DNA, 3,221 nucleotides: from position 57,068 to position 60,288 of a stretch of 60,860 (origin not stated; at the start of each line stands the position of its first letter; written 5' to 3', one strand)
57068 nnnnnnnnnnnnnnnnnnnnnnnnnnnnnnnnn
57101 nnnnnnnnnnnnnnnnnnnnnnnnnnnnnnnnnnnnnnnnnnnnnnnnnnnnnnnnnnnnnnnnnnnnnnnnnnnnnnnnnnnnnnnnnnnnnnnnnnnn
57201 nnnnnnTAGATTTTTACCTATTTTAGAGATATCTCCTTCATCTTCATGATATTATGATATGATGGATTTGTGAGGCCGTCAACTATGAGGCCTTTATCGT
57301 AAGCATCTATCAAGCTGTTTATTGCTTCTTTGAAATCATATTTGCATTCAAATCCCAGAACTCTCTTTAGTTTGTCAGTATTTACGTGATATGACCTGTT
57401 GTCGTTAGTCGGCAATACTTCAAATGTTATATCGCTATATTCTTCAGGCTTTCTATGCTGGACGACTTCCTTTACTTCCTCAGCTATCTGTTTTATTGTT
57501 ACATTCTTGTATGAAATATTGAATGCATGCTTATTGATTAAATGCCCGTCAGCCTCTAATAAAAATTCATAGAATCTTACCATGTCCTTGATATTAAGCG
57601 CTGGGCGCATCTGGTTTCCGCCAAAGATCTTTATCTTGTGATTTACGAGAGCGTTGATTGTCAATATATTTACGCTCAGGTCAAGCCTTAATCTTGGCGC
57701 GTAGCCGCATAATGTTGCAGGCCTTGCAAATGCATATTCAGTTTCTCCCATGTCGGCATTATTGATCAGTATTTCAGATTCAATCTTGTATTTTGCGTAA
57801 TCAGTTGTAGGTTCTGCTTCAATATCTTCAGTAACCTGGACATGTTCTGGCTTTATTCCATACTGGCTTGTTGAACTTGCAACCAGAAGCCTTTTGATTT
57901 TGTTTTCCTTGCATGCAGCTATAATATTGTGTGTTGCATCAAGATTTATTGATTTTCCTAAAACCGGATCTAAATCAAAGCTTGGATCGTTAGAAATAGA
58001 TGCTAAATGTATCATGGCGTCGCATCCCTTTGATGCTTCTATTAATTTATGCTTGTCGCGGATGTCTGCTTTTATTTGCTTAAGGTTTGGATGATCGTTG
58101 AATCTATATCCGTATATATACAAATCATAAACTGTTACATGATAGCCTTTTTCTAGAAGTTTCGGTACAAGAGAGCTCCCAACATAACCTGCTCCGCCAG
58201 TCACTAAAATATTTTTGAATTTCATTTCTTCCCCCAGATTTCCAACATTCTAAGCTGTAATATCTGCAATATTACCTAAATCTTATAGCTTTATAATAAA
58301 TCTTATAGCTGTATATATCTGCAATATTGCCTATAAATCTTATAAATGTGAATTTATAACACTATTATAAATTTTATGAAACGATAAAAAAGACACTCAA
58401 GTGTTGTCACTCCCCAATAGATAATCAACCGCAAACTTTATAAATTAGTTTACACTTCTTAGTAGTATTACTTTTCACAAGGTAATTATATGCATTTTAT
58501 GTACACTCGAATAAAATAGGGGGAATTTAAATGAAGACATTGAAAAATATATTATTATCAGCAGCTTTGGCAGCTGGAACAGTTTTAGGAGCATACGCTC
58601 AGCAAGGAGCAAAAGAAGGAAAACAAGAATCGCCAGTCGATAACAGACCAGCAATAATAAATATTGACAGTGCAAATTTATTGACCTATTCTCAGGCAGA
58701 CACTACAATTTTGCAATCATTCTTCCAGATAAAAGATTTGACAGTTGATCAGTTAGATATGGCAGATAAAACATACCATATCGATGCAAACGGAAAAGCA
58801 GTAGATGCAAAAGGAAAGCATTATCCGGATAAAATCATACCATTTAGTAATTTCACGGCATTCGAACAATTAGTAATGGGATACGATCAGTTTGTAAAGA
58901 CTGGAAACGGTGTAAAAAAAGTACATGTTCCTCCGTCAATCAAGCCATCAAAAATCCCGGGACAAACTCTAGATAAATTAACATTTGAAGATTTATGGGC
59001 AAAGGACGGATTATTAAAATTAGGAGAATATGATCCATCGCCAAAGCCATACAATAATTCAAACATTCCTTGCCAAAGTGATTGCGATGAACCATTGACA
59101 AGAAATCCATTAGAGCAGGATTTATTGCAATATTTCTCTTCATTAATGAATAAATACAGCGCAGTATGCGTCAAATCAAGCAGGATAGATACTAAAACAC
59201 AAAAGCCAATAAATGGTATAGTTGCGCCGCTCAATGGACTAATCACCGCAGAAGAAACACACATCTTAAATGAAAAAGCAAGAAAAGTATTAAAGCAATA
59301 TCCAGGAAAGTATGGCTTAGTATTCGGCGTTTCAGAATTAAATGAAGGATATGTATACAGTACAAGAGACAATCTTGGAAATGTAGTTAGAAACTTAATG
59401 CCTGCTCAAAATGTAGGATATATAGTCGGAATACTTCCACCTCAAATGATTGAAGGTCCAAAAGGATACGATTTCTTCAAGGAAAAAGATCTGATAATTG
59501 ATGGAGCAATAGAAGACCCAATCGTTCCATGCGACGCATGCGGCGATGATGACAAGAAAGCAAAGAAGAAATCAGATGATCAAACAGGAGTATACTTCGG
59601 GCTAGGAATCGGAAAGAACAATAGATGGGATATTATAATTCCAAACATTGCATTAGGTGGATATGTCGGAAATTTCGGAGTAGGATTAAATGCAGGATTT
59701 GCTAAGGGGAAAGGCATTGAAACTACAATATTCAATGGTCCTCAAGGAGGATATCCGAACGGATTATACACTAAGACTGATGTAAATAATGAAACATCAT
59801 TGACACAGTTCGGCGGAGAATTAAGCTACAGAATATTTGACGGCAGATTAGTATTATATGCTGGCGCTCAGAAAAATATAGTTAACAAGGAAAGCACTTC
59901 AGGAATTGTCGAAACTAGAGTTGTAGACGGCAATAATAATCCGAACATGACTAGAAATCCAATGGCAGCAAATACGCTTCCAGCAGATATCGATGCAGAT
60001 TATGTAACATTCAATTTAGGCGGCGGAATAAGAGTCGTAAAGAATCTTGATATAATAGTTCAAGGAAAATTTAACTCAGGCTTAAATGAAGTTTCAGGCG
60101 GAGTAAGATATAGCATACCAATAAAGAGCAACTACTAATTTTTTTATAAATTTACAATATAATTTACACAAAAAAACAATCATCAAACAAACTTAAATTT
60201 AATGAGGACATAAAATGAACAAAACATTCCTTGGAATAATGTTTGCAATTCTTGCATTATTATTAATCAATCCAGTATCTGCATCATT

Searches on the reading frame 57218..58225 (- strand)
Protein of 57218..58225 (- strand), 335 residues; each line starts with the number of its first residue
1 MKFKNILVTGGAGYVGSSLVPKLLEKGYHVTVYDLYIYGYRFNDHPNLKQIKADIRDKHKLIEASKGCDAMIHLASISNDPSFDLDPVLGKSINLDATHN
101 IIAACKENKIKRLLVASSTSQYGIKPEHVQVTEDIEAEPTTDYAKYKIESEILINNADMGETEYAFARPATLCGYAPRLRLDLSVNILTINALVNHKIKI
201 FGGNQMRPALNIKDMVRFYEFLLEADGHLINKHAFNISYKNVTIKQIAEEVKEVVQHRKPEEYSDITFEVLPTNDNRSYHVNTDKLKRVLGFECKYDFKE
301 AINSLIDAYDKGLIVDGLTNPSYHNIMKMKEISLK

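Call 44: search_protein_families(library=pfam, proteins=[window:57218-58225:-], max_evalue=0.00001)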
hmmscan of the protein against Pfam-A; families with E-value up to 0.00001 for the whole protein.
window:57218-58225:- (335 aa): 8 families
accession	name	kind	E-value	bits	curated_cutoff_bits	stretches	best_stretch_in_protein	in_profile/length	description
PF01370.27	Epimerase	-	1.7e-36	126.3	20.9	1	6-237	1-239/240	NAD dependent epimerase/dehydratase family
PF16363.11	GDP_Man_Dehyd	-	6.7e-24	85.4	27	1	7-303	1-330/332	GDP-mannose 4,6 dehydratase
PF01073.25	3Beta_HSD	-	3.6e-17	62.8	22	1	7-158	1-161/280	3-beta hydroxysteroid dehydrogenase/isomerase family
PF13460.12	NAD_binding_10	-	2e-13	51.1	27.2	1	10-172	1-146/184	NAD(P)H-binding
PF04321.23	RmlD_sub_bind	-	3e-09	36.8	27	1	5-309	2-285/287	RmlD substrate binding domain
PF02719.21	Polysacc_synt_2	-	3.1e-08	33.6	20.2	1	6-118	1-128/293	Polysaccharide biosynthesis protein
PF07993.18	NAD_binding_4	-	2.6e-07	30.5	20.1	0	61-165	82-178/258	Male sterility protein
PF05368.20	NmrA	-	2.6e-06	27.7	27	0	4-119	3-108/298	NmrA-like family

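Call 59: find_encoding_contigs(protein=window:57218-58225:-, flank=10000, max_places=2)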
Protein window:57218-58225:- (335 aa): 2 contigs read that carry it; 2 places shown.
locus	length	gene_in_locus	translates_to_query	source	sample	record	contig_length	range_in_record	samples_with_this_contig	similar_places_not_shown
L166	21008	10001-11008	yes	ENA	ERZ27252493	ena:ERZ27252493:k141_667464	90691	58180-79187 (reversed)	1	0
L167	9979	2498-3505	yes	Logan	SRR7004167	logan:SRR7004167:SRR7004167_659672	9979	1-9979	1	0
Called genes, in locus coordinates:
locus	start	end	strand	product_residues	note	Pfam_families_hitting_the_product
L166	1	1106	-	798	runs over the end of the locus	PF11614:FixG_C (faint)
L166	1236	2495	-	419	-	PF11614:FixG_C (faint), PF10633:NPCBM_assoc (faint)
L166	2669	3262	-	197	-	-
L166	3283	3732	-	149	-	-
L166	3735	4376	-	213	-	-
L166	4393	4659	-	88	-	-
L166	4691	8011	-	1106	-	PF00801:PKD, PF18911:PKD_4, PF22352:K319L-like_PKD (faint), PF00801:PKD, PF18911:PKD_4, PF00801:PKD, PF18911:PKD_4, PF00801:PKD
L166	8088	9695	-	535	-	-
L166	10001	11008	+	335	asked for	PF01073:3Beta_HSD, PF01370:Epimerase, PF02719:Polysacc_synt_2, PF04321:RmlD_sub_bind, PF05368:NmrA (weak), PF07993:NAD_binding_4 (faint), PF13460:NAD_binding_10, PF16363:GDP_Man_Dehyd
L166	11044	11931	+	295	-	PF13292:DXP_synthase_N (faint), PF00456:Transketolase_N, PF00676:E1_dh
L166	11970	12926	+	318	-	PF02779:Transket_pyr, PF02780:Transketolase_C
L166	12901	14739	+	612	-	-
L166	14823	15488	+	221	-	PF00891:Methyltransf_2 (weak), PF05175:MTS, PF13489:Methyltransf_23, PF07021:MetW (weak), PF13847:Methyltransf_31, PF08241:Methyltransf_11, PF08242:Methyltransf_12, PF13649:Methyltransf_25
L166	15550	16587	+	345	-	PF08240:ADH_N, PF16912:Glu_dehyd_C (weak), PF00107:ADH_zinc_N, PF13602:ADH_zinc_N_2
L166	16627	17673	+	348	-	PF01370:Epimerase, PF02719:Polysacc_synt_2 (faint), PF16363:GDP_Man_Dehyd, PF04321:RmlD_sub_bind (faint)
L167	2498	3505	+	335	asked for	PF01073:3Beta_HSD, PF01370:Epimerase, PF02719:Polysacc_synt_2, PF04321:RmlD_sub_bind, PF05368:NmrA (weak), PF07993:NAD_binding_4 (faint), PF13460:NAD_binding_10, PF16363:GDP_Man_Dehyd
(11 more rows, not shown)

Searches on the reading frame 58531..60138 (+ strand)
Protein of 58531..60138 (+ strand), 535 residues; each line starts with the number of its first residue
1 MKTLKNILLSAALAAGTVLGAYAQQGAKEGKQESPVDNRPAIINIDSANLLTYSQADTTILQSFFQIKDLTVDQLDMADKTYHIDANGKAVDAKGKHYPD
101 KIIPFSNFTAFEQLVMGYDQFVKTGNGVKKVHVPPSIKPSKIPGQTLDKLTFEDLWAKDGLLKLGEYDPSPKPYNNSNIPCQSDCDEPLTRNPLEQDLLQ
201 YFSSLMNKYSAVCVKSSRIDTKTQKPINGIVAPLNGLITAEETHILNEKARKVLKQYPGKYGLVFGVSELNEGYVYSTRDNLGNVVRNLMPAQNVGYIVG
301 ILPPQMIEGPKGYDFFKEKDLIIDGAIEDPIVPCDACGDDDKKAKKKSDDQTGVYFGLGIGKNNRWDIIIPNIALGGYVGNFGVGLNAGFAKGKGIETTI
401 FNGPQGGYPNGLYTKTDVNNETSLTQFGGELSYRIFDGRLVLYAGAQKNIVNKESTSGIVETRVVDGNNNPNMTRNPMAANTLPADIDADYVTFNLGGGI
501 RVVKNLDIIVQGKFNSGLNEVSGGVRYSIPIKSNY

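Call 44: search_protein_families(library=pfam, proteins=[window:58531-60138:+], max_evalue=0.00001)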
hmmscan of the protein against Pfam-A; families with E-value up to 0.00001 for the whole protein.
window:58531-60138:+ (535 aa): 0 families

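Call 53: search_protein_families(library=ncbifam, proteins=[window:58531-60138:+], max_evalue=0.001)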
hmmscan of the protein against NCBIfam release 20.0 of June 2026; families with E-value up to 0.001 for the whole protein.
window:58531-60138:+ (535 aa): 0 families

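Call 58: find_encoding_contigs(protein=window:58531-60138:+, flank=10000, max_places=2)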
Protein window:58531-60138:+ (535 aa): no gene with exactly this product is on record in the collection.
